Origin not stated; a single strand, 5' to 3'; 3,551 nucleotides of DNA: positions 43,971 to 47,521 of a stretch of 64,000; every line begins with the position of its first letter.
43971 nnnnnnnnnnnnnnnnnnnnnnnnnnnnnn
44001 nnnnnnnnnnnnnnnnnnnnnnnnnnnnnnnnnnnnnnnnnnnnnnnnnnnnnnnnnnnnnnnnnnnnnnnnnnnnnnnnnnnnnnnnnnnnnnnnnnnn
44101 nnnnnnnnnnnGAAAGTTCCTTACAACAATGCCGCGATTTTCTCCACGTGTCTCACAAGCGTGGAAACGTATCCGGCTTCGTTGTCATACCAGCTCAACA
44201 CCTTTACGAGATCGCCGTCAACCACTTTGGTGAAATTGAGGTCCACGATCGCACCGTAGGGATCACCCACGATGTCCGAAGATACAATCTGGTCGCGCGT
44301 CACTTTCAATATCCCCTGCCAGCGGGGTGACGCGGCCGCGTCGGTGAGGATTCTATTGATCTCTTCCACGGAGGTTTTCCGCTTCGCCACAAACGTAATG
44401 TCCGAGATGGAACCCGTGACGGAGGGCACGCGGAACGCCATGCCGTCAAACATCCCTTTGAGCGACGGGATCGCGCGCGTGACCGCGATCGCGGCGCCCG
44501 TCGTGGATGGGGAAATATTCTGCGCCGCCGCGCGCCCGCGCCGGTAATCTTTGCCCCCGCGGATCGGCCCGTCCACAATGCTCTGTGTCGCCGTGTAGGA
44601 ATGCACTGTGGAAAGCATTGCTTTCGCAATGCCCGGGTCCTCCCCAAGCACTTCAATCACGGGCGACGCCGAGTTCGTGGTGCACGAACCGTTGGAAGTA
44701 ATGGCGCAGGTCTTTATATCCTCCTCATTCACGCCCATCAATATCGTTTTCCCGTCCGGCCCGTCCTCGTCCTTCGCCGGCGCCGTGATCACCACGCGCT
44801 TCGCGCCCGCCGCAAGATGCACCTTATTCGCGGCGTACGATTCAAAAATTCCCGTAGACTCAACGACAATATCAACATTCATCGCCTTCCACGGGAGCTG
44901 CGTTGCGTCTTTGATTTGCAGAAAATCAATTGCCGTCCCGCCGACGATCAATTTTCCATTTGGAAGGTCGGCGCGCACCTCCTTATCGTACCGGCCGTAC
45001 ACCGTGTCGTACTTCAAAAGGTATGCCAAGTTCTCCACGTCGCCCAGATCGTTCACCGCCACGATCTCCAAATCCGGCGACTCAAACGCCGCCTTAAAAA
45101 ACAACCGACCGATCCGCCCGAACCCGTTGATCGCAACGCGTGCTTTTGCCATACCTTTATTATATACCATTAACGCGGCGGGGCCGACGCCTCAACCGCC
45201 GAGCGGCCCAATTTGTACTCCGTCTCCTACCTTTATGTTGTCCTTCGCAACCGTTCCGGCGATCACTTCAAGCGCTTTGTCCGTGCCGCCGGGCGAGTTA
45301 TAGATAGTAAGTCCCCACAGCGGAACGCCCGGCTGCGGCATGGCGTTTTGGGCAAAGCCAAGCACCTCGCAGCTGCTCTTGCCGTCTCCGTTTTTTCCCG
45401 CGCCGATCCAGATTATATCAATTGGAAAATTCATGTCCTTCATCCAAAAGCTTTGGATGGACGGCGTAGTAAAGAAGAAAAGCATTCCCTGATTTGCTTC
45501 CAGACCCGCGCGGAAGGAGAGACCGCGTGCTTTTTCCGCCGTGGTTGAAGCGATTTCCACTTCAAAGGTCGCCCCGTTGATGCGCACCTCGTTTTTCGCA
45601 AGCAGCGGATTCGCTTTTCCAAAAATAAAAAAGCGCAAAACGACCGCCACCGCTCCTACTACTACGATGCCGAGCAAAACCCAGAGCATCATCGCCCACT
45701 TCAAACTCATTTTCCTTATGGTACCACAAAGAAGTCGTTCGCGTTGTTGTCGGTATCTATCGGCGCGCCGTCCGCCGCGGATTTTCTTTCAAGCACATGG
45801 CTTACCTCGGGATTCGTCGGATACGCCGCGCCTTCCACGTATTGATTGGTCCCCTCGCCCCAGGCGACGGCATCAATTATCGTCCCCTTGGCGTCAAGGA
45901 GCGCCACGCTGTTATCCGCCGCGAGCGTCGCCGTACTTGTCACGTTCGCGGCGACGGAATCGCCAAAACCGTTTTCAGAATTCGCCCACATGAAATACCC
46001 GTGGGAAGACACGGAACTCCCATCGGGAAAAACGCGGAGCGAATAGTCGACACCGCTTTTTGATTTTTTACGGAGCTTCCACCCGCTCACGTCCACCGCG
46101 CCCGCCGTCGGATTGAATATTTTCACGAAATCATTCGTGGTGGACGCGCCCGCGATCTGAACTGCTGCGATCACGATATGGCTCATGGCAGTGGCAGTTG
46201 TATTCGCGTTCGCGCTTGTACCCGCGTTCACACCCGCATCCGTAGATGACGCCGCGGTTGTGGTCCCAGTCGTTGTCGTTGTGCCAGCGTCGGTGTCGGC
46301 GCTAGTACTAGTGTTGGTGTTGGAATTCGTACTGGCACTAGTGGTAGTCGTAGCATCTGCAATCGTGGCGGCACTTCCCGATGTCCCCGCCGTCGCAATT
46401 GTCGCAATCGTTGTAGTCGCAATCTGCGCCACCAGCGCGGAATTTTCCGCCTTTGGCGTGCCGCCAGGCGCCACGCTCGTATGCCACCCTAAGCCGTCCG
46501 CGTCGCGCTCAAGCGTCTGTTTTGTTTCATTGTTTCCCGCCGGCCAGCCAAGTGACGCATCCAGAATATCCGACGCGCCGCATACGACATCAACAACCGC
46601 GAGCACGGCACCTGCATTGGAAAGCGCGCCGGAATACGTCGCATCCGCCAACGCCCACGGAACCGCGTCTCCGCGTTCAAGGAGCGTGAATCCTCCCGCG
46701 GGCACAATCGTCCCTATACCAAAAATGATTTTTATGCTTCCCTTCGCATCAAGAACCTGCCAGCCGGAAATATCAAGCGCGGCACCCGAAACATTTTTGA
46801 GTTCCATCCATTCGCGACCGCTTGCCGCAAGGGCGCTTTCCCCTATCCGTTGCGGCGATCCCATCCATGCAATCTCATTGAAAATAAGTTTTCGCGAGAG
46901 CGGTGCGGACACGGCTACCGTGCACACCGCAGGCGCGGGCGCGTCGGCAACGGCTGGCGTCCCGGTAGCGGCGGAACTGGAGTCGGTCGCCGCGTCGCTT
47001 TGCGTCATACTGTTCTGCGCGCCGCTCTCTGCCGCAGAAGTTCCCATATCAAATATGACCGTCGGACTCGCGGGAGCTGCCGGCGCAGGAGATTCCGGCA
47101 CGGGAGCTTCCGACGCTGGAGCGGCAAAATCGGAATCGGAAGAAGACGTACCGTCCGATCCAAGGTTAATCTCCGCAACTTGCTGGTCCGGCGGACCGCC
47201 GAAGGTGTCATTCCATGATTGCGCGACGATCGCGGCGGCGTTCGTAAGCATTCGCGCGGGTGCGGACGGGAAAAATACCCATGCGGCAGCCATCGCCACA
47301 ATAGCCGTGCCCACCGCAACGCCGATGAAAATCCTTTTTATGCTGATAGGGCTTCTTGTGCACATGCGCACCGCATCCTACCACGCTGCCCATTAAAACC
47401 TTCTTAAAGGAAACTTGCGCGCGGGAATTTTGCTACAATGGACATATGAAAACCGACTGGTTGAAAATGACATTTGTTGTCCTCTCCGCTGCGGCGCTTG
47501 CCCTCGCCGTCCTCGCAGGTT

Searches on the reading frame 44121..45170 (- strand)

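Call 8: search_protein_families(library=pfam, proteins=[window:44121-45170:-], max_evalue=0.001)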
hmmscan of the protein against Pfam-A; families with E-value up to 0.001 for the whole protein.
window:44121-45170:- (349 aa): 2 families
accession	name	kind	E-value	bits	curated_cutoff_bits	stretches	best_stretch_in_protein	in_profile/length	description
PF02800.25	Gp_dh_C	-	2.7e-50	170.5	24.4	1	170-328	3-158/158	Glyceraldehyde 3-phosphate dehydrogenase, C-terminal domain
PF00044.30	Gp_dh_N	-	1.3e-36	125.3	31.7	1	11-111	2-100/101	Glyceraldehyde 3-phosphate dehydrogenase, NAD binding domain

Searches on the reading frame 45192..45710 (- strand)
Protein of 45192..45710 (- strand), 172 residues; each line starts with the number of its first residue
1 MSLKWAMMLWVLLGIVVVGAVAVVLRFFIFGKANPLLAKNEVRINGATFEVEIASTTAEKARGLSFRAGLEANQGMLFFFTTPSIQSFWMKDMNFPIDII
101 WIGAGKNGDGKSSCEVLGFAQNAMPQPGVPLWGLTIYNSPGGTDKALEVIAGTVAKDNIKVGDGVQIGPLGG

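Call 8: search_protein_families(library=pfam, proteins=[window:45192-45710:-], max_evalue=0.001)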
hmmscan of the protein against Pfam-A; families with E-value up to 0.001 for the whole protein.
window:45192-45710:- (172 aa): 1 family
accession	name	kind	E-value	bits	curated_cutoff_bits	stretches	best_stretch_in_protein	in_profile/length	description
PF02643.20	DUF192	-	4.5e-24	84.8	27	1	49-167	1-96/96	Uncharacterized ACR, COG1430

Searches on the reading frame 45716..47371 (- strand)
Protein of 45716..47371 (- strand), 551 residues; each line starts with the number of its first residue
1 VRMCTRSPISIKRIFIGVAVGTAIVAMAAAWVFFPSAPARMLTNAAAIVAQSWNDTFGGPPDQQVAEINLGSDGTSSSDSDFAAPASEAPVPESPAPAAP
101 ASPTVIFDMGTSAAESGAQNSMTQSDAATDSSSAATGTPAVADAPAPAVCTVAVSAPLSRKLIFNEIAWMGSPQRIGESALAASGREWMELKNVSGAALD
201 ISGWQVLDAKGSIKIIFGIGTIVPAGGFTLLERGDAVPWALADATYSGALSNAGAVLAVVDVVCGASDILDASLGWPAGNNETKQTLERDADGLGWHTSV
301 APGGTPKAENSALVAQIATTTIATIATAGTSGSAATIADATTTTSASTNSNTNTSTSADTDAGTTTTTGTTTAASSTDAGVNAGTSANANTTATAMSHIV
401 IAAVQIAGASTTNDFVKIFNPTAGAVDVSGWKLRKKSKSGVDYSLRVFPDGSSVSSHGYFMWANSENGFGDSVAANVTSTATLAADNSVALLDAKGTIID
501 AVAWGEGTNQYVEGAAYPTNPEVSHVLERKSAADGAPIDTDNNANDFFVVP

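Call 8: search_protein_families(library=pfam, proteins=[window:45716-47371:-], max_evalue=0.001)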
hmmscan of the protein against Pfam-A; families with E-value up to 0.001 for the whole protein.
window:45716-47371:- (551 aa): 1 family
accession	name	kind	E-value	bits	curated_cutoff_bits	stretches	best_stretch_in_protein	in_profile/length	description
PF00932.25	LTD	-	8.5e-22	78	34.3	2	393-505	2-108/109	Lamin Tail Domain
